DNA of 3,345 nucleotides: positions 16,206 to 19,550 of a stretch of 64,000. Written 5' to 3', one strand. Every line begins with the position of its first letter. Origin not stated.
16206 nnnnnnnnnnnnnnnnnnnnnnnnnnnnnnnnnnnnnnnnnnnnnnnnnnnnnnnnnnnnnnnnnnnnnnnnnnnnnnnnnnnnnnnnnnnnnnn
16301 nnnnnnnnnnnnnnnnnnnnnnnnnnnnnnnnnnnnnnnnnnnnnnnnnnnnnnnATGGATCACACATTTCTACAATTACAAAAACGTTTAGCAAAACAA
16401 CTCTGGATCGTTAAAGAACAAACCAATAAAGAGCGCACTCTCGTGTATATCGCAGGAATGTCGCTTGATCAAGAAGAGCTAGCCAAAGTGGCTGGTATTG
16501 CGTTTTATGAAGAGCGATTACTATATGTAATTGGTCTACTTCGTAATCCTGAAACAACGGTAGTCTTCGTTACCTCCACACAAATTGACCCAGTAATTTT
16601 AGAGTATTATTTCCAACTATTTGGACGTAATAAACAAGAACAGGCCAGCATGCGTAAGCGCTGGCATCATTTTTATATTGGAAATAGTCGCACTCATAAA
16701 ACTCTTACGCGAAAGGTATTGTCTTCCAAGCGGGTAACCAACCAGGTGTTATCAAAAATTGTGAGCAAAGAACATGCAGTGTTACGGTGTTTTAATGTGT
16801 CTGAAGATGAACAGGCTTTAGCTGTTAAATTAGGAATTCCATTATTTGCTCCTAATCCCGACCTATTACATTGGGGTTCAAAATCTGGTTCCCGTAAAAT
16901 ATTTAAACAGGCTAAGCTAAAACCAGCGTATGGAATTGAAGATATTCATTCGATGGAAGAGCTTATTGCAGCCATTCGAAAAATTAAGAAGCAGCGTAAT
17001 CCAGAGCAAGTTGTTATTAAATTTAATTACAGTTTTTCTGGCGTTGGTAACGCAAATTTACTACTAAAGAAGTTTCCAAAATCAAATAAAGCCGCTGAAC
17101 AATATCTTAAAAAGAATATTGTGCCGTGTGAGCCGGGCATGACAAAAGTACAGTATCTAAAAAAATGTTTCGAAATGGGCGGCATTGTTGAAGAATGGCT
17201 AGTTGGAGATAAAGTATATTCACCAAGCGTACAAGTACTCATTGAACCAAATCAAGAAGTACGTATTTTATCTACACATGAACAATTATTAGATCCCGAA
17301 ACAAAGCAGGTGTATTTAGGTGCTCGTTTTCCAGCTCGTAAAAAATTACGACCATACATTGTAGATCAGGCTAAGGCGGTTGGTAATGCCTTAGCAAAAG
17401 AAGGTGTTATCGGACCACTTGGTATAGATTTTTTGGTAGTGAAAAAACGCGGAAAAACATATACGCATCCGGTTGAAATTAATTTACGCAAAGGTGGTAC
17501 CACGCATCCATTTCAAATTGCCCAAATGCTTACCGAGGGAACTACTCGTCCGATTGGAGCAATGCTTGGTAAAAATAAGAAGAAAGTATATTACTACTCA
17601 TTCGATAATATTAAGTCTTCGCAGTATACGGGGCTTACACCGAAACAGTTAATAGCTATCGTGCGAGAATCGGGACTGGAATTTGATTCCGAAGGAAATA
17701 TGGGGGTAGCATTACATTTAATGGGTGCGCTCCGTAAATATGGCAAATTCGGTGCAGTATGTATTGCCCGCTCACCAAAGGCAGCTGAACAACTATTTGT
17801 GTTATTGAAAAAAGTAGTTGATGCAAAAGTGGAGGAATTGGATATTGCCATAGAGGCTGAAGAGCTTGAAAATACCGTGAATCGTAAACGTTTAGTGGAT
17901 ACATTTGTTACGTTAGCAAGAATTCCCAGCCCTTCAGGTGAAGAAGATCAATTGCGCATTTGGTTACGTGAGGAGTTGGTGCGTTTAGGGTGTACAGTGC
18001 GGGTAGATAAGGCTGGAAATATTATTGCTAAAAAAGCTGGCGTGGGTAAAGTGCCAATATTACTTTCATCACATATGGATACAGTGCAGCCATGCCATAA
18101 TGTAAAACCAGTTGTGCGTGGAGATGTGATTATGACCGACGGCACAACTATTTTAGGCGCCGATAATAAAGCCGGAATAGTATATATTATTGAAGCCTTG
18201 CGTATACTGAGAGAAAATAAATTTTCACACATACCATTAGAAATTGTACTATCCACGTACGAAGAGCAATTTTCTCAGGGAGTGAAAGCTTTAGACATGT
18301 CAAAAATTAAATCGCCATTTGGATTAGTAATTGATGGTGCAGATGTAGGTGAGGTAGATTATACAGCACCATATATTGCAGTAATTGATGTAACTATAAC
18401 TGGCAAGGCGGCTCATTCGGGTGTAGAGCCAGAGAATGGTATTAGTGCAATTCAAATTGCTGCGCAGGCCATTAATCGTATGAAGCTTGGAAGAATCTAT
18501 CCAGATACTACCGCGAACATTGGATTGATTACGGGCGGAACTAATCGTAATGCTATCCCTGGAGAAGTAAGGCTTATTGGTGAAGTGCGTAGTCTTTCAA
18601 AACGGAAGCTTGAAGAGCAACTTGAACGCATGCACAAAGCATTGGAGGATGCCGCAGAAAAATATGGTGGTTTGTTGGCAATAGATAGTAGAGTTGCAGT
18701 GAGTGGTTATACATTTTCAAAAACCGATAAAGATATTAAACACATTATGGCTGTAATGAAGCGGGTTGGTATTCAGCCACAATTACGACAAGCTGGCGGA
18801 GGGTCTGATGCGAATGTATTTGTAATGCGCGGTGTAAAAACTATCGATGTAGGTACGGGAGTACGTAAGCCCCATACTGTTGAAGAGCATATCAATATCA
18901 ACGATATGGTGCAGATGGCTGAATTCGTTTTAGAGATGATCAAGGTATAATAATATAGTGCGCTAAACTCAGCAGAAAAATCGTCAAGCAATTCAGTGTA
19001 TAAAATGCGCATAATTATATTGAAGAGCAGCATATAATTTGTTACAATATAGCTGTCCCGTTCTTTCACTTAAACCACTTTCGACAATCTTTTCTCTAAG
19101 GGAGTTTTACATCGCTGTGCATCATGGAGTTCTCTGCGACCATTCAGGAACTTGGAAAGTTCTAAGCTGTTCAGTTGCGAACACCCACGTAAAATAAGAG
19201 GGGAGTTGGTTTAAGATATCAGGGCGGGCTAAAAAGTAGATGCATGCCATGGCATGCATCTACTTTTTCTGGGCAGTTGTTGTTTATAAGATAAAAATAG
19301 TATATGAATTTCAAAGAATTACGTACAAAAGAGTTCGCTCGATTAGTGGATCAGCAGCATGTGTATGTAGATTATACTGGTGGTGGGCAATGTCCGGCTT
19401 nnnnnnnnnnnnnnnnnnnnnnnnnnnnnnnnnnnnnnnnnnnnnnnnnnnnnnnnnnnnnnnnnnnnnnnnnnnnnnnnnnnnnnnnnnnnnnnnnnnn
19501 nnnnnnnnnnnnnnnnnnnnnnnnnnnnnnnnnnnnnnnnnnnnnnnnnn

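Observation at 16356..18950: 864-aa fusion of an ATP-grasp-like ligase domain with a PepT/M20 metallopeptidase, followed by a leader-controlled MOCOS/NifS-like PLP enzyme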

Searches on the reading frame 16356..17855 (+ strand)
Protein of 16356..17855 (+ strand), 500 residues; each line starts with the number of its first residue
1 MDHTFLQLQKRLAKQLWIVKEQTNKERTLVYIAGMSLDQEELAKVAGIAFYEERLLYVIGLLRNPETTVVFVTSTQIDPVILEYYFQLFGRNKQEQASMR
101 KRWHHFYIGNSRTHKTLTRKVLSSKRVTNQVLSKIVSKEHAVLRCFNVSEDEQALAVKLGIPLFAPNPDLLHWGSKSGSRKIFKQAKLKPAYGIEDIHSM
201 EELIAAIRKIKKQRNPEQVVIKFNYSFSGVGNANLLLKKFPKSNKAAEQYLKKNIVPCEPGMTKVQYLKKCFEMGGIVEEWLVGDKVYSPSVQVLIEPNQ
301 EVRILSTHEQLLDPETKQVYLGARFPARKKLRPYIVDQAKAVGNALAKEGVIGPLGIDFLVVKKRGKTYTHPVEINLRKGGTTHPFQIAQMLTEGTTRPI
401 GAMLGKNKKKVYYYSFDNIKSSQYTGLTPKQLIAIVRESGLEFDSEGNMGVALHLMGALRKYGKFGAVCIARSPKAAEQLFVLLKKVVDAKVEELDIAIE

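Call 16: search_solved_structures(query=window:16356-17855:+, max_evalue=0.01, show_alignments=1)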
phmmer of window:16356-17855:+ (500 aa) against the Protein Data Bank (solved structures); distinct sequences matched with E-value up to 0.01: 1.
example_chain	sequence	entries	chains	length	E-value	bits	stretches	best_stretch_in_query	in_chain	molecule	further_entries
8yi6_A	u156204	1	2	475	7.9e-39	137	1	31-478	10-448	L-propargylglycine--L-glutamate ligase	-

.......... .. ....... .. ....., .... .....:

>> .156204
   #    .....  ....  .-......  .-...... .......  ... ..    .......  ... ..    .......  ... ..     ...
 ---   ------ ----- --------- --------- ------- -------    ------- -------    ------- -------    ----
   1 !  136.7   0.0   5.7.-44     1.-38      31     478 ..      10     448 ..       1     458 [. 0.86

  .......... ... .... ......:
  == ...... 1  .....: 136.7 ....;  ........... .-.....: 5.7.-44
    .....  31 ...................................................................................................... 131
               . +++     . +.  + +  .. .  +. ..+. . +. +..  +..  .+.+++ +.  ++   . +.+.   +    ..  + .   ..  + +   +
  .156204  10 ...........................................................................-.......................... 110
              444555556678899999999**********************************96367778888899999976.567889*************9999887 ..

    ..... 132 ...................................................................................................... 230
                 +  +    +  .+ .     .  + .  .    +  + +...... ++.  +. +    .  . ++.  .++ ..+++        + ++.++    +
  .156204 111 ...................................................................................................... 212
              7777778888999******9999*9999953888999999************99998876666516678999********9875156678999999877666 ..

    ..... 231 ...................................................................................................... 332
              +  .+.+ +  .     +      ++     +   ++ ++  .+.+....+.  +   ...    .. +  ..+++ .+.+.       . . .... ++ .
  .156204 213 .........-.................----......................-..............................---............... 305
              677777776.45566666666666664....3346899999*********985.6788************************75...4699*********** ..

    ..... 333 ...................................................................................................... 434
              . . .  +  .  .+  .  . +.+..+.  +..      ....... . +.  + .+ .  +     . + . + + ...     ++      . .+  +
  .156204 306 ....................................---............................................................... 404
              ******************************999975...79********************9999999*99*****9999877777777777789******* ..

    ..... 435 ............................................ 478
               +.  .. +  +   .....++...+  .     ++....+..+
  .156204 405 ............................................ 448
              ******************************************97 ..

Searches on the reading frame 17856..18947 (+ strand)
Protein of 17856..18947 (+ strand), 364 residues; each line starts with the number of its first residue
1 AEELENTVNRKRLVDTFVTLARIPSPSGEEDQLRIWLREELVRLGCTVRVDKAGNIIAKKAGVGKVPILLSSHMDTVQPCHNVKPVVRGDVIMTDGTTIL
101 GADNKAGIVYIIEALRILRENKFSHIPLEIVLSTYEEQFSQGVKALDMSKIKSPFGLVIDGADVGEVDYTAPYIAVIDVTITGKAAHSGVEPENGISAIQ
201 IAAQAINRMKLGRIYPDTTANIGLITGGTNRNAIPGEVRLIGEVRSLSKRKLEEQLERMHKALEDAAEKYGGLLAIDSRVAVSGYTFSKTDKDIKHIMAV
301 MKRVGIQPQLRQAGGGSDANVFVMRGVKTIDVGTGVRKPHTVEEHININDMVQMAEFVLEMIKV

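Call 17: search_solved_structures(query=window:17856-18947:+, max_evalue=1e-10)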
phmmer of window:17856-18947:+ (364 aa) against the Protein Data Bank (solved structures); distinct sequences matched with E-value up to 1e-10: 9.
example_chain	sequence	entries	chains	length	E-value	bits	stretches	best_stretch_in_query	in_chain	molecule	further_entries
3gb0_A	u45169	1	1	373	1e-70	241.8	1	8-362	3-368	Peptidase T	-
3rza_A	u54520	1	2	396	5.6e-61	209.8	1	6-364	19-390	tripeptidase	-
1vix_A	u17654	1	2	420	9.1e-20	74.4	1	90-359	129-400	Peptidase T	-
1fno_A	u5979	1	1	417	1.9e-18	70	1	90-359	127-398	PEPTIDASE T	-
3ife_A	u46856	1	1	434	5.4e-17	65.3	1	87-361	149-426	Peptidase T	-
1cg2_A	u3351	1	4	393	1.9e-14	56.9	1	14-331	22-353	CARBOXYPEPTIDASE G2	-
6xj5_A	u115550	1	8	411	4.3e-14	55.7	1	14-331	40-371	Carboxypeptidase G2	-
7m6u_A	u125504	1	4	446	1.3e-12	50.9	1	54-331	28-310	Carboxypeptidase G2 circular permuation pro-domain fusion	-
2qyv_A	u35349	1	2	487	3.1e-12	49.6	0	11-237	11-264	Xaa-His dipeptidase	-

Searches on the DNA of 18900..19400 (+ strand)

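Call 10: search_rna_families(source=window, start=18900, end=19400, threshold=evalue, max_evalue=10)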
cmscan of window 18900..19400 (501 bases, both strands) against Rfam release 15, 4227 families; matches with E-value up to 10: 7.
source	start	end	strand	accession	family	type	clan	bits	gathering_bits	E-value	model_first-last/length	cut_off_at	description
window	19235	19264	+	RF04134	MIR7504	Gene; miRNA;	-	23.9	83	0.077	1-124/124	no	MIR7504 microRNA precursor family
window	19202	19322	+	RF02634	EF3314_EF3315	Gene; sRNA;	-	20.8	100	0.015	1-141/141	no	Enterococcus sRNA EF3314_EF3315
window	19225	19339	-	RF02822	Srn266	Gene; sRNA;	-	19.7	63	0.99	1-112/112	no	Streptococcus RNA 266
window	19229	19329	+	RF01094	RF_site6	Cis-reg; frameshift_element;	-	19.5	90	2.2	1-118/118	no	Polymerase ribosomal frameshift site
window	19231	19268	-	RF03174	mir-4803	Gene; miRNA;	-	19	90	0.72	1-74/74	no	mir-4803 microRNA precursor family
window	19235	19266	-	RF02634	EF3314_EF3315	Gene; sRNA;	-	16.5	100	0.2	39-70/141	no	Enterococcus sRNA EF3314_EF3315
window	19233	19266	+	RF03305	mir-3338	Gene; miRNA;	-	14.8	95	6.6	1-84/84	no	mir-3338 microRNA precursor family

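Call 56: build_rna_model(alignment_id=A4)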
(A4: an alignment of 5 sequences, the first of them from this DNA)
Model R1 built from alignment A4 (5 sequences, 190 columns); structure: RNAalifold consensus.
model positions 176; base pairs 40; branch points 1; effective number of sequences 2.36; information 0.59 bits per position. Calibrated on 0.2 Mb of random sequence (short: E-values are rough).
structure used (alignment columns):
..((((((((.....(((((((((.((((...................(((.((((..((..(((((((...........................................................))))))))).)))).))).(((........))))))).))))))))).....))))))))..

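Call 57: search_with_rna_model(model_id=R1, sources=[window, L001, L002, L003, L004, L005, L006, L007, L008, L089, L090, L091, L092, L093, L094, L095, L096, L097, L098, L099, L100, L101, L102], max_evalue=1, make_alignment=true)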
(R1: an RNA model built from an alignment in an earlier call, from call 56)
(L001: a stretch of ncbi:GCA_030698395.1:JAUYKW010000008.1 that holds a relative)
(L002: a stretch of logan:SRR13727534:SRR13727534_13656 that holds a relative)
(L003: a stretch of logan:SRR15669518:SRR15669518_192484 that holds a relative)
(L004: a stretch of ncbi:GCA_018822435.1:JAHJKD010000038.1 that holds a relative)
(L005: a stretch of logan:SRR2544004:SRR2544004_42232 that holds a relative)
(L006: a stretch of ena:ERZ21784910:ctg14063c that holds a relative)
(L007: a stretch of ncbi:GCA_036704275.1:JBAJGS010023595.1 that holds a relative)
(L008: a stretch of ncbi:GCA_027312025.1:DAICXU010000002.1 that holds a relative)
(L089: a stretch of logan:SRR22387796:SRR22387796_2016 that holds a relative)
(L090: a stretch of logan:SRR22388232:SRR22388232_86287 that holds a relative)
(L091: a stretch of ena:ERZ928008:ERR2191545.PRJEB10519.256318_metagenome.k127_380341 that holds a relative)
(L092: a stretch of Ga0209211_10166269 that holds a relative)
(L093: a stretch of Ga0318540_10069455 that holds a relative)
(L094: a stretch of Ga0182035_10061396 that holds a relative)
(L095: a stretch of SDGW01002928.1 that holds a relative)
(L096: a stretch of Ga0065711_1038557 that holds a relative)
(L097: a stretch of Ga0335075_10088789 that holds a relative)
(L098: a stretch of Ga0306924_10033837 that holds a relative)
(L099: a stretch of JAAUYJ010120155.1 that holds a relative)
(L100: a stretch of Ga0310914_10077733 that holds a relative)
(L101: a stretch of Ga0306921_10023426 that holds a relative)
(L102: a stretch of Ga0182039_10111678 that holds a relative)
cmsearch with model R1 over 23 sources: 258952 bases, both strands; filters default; matches with E-value up to 1: 8.
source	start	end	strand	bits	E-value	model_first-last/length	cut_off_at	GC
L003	10681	10855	+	173.7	7.1e-44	1-176/176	no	0.44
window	19054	19229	+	172.9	1.1e-43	1-176/176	no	0.45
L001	10681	10867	+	153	2.4e-38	1-176/176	no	0.37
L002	6388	6574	+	153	2.4e-38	1-176/176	no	0.37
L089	4128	4281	+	137.3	3.7e-34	1-176/176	no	0.34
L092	969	1101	+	101.1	1.7e-24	1-176/176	no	0.48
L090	9534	9698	+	53.3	9.6e-12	1-176/176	no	0.45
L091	8515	8651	+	42.7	6.8e-09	1-176/176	no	0.49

Alignment A5: 8 matches aligned to the model, 198 columns, each read 5' to 3' on its own strand. Consensus structure (alignment columns), stored with it:
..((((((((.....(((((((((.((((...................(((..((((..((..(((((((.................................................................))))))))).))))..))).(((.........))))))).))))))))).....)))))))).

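Call 61: search_with_rna_model(model_id=R1, source=L004, filters=off, max_evalue=10)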
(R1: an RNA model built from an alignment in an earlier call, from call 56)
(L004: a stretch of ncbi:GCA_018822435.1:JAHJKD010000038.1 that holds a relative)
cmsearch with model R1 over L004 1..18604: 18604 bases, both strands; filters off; matches with E-value up to 10: 39.
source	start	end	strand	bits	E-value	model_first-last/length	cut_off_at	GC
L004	7418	7467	+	18.4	0.0015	1-176/176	no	0.3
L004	7419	7468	-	16.1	0.0059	1-176/176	no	0.32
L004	1287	1405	+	9.9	0.28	29-149/176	no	0.3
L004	11467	11606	+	8.8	0.52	20-158/176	no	0.32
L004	16227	16269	+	8.8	0.54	71-115/176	no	0.23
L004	11214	11271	-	8.3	0.75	63-120/176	no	0.31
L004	12314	12371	+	7.9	0.95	1-176/176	no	0.36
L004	14677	14721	+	7.8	1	55-125/176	no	0.18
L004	429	479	-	7.7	1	1-176/176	no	0.35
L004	4936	5021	-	7.5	1.2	1-176/176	no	0.27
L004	16154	16176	+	7.2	1.4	1-176/176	no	0.52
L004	12882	12925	-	7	1.7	1-176/176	no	0.55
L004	4451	4534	-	6.7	2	1-176/176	no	0.33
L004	6260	6329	-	6.6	2.1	1-176/176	no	0.44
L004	12881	12924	+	6.5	2.2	1-176/176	no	0.52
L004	14937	14979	+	6.4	2.3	1-176/176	no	0.26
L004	3930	3997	-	6.4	2.4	1-176/176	no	0.25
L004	13646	13719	-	6.3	2.5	1-176/176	no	0.42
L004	16882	16903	+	6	2.9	1-176/176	no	0.68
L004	8190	8247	+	6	3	63-120/176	no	0.26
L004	10141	10195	+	5.9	3.2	1-176/176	no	0.49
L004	9858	9898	-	5.4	4.2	75-115/176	no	0.34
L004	6663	6732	+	5.4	4.3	1-176/176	no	0.59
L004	5526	5632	+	5.3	4.6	1-176/176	no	0.33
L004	12978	13035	-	5.2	4.8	1-176/176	no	0.43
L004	15962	16012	-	5.2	4.8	1-176/176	no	0.49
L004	16870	16917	-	5.2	5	1-176/176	no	0.65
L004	11736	11782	+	5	5.5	1-176/176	no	0.32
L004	18180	18209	+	5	5.6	1-176/176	no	0.37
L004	11738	11778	-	4.9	5.9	1-176/176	no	0.24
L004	4416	4490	+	4.8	6.1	1-176/176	no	0.55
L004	15268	15308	-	4.7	6.7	1-176/176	no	0.49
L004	14470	14492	-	4.6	7.2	1-176/176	no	0.61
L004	16692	16719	+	4.4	8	1-176/176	no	0.5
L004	11519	11591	-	4.4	8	56-125/176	no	0.3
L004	10993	11075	+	4.4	8.1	1-176/176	no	0.36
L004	1183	1228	-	4.3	8.5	1-176/176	no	0.57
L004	2138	2161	+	4.1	9.9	1-176/176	no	0.42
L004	12735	12793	-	4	10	1-176/176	no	0.53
